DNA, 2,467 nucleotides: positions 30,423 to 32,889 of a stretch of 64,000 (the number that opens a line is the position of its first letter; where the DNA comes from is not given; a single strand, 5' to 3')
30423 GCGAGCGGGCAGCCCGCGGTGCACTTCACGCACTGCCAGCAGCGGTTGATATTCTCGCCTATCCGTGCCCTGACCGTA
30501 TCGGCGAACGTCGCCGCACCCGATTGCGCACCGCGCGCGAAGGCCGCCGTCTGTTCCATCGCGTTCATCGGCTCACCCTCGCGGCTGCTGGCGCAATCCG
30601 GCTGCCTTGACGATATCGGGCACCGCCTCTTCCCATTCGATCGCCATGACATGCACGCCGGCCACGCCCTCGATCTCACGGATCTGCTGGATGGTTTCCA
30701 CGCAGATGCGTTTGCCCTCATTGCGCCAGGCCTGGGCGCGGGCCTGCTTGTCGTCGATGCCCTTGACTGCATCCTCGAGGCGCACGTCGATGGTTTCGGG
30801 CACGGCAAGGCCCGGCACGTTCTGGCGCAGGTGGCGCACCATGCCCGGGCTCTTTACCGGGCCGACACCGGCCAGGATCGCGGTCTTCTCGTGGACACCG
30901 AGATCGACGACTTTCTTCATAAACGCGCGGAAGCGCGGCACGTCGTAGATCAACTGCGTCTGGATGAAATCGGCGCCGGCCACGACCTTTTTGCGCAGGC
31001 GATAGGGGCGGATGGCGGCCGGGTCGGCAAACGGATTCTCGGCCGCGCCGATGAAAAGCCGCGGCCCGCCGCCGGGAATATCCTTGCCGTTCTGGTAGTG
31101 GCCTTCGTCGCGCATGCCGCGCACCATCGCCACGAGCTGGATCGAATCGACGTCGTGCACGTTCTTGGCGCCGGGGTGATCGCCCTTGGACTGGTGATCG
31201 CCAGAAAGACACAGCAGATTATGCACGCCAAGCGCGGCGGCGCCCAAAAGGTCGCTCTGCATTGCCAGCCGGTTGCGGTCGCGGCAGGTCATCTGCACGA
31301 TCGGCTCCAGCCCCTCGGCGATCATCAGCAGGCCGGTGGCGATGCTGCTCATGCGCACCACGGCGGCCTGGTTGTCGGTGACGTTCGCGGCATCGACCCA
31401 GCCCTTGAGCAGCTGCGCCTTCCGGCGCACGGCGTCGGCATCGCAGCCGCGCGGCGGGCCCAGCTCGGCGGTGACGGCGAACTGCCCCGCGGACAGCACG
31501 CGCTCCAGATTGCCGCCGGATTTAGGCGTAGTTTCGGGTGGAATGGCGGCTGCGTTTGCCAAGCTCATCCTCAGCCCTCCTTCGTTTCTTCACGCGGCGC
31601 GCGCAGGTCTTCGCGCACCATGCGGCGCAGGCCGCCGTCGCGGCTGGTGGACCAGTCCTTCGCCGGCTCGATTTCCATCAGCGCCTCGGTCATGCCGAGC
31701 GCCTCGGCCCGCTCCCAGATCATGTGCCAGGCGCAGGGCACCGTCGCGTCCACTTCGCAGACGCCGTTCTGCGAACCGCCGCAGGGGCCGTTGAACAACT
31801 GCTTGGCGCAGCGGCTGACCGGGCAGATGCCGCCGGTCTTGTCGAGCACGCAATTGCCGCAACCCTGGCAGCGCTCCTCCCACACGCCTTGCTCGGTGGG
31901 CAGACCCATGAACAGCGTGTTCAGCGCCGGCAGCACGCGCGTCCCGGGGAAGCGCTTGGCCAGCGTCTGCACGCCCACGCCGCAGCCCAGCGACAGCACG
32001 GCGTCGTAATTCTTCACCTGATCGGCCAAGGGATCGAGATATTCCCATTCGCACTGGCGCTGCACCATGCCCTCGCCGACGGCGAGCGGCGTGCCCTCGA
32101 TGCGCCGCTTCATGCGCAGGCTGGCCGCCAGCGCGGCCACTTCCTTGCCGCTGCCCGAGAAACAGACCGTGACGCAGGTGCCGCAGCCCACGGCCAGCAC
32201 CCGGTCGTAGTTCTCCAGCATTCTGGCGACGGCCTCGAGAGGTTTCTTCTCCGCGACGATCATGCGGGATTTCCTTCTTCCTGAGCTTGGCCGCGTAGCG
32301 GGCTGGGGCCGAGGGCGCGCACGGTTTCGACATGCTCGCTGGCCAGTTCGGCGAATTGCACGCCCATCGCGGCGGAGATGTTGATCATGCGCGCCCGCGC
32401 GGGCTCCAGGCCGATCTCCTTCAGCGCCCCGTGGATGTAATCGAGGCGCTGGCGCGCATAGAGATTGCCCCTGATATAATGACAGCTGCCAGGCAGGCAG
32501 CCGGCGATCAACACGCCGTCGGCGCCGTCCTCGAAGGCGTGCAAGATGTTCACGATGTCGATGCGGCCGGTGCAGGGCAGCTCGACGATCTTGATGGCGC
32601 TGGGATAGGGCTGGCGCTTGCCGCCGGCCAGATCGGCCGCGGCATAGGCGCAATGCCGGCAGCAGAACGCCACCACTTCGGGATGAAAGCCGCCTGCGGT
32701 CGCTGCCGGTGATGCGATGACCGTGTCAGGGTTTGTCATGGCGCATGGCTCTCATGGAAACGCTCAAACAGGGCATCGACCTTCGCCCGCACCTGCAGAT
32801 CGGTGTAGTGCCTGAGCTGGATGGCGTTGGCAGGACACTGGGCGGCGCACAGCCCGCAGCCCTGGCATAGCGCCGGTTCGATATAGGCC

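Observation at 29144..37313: Anaerobe-type HdrL-MvhD-MetV-MetF-HdrCB operon in an otherwise aerobic-looking alphaproteobacterial region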

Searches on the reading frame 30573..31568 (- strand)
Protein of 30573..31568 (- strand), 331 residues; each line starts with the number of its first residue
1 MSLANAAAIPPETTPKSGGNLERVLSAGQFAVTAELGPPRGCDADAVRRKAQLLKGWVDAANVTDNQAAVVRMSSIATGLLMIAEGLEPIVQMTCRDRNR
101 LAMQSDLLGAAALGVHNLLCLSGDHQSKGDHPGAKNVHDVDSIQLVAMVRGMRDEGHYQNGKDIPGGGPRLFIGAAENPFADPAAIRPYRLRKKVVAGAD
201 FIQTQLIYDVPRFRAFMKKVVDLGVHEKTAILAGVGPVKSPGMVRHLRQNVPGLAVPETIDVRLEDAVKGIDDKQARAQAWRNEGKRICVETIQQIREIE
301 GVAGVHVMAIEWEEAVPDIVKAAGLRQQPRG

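Call 5: search_protein_families(library=pfam, proteins=[window:30573-31568:-], max_evalue=0.01)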
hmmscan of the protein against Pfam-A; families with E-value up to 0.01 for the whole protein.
window:30573-31568:- (331 aa): 1 family
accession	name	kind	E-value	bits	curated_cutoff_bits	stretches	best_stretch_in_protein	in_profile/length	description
PF02219.23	MTHFR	-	1.1e-35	123.9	24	1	21-324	2-287/287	Methylenetetrahydrofolate reductase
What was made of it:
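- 30573..31568 (-): metF: acetogen-type MTHFR catalytic subunit (flavin and folate site). PF02219, E 1e-35 (call 5).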

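Call 6: search_protein_families(library=ncbifam, proteins=[window:30573-31568:-], max_evalue=0.01)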
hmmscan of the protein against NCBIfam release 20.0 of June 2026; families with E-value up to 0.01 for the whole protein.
window:30573-31568:- (331 aa): 4 families
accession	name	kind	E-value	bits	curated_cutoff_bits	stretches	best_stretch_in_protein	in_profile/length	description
NF006396.0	PRK08645.1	equivalog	2.7e-57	194.2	453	1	13-308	306-586/611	bifunctional homocysteine S-methyltransferase/methylenetetrahydrofolate reductase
TIGR00676.1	fadh2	equivalog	6e-18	65.2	293.7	1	84-322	56-273/275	methylenetetrahydrofolate reductase [NAD(P)H]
TIGR00677.1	fadh2_euk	equivalog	1.3e-17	64.1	310.05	1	86-326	59-278/281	methylenetetrahydrofolate reductase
NF006950.0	PRK09432.1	equivalog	5.5e-05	22.6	382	1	190-327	168-294/296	methylenetetrahydrofolate reductase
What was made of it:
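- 30573..31568 (-): The E. coli-type PRK09432 scores only 22.6 bits against a cut-off of 382 (call 6).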

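Call 27: search_solved_structures(query=window:30573-31568:-, max_evalue=0.001)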
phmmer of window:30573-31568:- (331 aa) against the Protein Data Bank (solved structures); distinct sequences matched with E-value up to 0.001: 8.
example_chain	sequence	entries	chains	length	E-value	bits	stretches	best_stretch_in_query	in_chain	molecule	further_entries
8qa4_A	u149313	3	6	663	1.1e-12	51.1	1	11-326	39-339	Methylenetetrahydrofolate reductase (NADPH)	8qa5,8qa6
6fcx_A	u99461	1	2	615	1.8e-12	50.5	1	83-326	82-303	Methylenetetrahydrofolate reductase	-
1v93_A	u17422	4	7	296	4e-09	39.5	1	35-327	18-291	5,10-Methylenetetrahydrofolate reductase | Methylenetetrahydrofolate reductase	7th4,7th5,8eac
3apt_A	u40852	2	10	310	4.6e-09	39.3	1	35-327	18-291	Methylenetetrahydrofolate reductase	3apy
6fnu_A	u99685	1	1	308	1.9e-08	37.3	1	90-321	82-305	Methylenetetrahydrofolate reductase 1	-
8uy2_A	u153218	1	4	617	4e-06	29.6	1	85-269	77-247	Methylenetetrahydrofolate reductase-like protein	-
8uy1_D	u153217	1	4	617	4.1e-06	29.6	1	85-269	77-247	Methylenetetrahydrofolate reductase-like protein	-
7rml_A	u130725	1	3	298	0.00047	22.8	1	179-323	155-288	5,10-methylenetetrahydrofolate reductase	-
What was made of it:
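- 30573..31568 (-): PDB MTHFR hits in call 27.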

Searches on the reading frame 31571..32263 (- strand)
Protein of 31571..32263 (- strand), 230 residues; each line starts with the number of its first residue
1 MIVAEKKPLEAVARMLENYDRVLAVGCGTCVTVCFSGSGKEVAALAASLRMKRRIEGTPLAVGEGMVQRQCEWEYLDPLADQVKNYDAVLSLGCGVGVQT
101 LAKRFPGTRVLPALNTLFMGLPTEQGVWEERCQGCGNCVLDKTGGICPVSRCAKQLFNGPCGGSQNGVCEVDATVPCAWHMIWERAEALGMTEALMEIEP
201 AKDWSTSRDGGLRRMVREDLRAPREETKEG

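Call 5: search_protein_families(library=pfam, proteins=[window:31571-32263:-], max_evalue=0.01)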
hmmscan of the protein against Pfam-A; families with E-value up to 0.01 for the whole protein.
window:31571-32263:- (230 aa): 3 families
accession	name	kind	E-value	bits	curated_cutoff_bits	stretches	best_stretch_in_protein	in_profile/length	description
PF12225.13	DUF5981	-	2e-36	124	23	1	112-205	2-95/95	Methylene-tetrahydrofolate reductase C terminal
PF25160.1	LdpA_Fe-S-bd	-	1.2e-05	25.4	27.6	1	123-152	19-43/49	LdpA Fe-S cluster-binding domain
PF12838.12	Fer4_7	-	0.0005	20.9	27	0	25-36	39-50/52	4Fe-4S dicluster domain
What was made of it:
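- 31571..32263 (-): metV: Fe-S subunit of MetVF-type MTHFR, with 13 Cys and the NGPCGG block. Its start overlaps the mvhD stop (ATGA). PF12225, E 2e-36 (call 5).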

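Call 6: search_protein_families(library=ncbifam, proteins=[window:31571-32263:-], max_evalue=0.01)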
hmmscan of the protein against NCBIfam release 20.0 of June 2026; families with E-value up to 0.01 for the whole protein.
window:31571-32263:- (230 aa): 3 families
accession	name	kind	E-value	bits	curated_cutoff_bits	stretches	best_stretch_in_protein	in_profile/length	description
NF043040.1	corrin_prot_MT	hypoth_equivalog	5e-05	22.8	180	0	11-51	33-75/216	corrinoid protein-associated methyltransferase CpaM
NF045992.1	CircClkLdpA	equivalog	0.0015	17.6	450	0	106-149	112-149/360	circadian clock protein LdpA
TIGR02072.1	BioC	equivalog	0.0039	17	184.95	0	66-109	14-60/244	malonyl-ACP O-methyltransferase BioC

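Call 30: search_solved_structures(query=window:31571-32263:-, max_evalue=0.01)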
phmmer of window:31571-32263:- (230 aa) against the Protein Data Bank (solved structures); distinct sequences matched with E-value up to 0.01: 0.
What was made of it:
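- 31571..32263 (-): No solved homologue by sequence (call 30).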

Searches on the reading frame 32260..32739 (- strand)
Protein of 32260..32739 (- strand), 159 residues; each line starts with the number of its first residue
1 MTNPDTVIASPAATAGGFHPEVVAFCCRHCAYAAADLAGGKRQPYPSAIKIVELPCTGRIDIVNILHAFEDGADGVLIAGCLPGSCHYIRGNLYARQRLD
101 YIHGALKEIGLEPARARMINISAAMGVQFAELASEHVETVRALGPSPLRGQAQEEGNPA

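Call 5: search_protein_families(library=pfam, proteins=[window:32260-32739:-], max_evalue=0.01)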
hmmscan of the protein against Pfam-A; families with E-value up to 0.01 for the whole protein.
window:32260-32739:- (159 aa): 1 family
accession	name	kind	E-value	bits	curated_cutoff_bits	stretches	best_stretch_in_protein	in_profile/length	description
PF02662.21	FlpD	-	9.1e-44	148.8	22.3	1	22-144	1-123/123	Methyl-viologen-reducing hydrogenase, delta subunit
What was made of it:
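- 32260..32739 (-): mvhD: MvhD/FlpD-type [2Fe-2S] electron-transfer subunit. Its start overlaps the hdrL stop (ATGA). PF02662, E 9e-44, covering 1-123 of 123 profile positions (call 5).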

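Call 6: search_protein_families(library=ncbifam, proteins=[window:32260-32739:-], max_evalue=0.01)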
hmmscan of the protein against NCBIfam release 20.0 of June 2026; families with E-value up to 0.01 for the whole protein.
window:32260-32739:- (159 aa): 4 families
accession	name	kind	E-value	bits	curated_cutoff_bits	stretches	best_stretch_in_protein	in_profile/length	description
NF040770.1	hetero_SS_HdrA2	exception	5.3e-37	127.3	1100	1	19-145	647-773/777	CoB-CoM heterodisulfide reductase HdrA2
NF045873.1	F420_non_VhuD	exception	7.7e-36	123.1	215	1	20-149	2-131/132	F420-non-reducing hydrogenase iron-sulfur subunit VhuD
NF041891.1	hdrA_Methbact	equivalog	3.3e-10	38.8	1300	1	28-123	651-741/762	ferredoxin:CoB-CoM heterodisulfide reductase subunit HdrA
NF041778.1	hetero_SS_HdrA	equivalog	4.1e-05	21.6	1400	1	21-79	655-713/771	ferredoxin:CoB-CoM heterodisulfide reductase subunit HdrA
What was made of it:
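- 32260..32739 (-): VhuD/HdrA2 C-terminal hits (call 6).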
